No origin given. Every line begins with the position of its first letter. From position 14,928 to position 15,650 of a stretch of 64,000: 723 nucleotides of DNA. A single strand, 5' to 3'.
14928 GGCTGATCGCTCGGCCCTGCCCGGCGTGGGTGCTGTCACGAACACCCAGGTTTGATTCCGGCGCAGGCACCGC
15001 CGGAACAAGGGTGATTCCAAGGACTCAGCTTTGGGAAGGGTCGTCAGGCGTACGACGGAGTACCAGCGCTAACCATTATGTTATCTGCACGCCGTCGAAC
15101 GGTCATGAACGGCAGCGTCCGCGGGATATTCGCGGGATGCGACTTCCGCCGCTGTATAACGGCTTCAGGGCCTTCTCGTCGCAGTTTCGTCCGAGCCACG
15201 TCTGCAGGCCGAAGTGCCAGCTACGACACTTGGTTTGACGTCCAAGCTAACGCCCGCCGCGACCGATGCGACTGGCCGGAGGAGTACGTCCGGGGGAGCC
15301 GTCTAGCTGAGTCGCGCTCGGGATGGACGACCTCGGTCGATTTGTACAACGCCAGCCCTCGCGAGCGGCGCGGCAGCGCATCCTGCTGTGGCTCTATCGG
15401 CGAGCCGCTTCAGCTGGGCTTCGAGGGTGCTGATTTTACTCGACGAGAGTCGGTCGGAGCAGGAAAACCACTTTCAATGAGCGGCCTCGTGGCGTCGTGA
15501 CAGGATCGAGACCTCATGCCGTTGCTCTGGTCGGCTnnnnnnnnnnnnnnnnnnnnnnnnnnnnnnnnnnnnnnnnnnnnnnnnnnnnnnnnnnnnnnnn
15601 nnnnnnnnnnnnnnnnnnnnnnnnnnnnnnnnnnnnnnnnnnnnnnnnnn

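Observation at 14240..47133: Four same-orientation attP-like modules built around the 3' 45 nt of a tRNA-Ala(UGC)-like sequence: footprint of tandem, decayed integrative elements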

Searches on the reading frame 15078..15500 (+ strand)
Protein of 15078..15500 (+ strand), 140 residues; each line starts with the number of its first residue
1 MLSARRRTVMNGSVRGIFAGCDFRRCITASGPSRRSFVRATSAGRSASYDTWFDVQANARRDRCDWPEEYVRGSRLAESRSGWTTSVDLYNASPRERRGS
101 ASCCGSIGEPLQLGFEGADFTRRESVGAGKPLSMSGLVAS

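Call 64: search_protein_families(library=pfam, proteins=[window:15078-15500:+], max_evalue=0.001)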
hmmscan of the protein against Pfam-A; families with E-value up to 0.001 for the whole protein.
window:15078-15500:+ (140 aa): 0 families
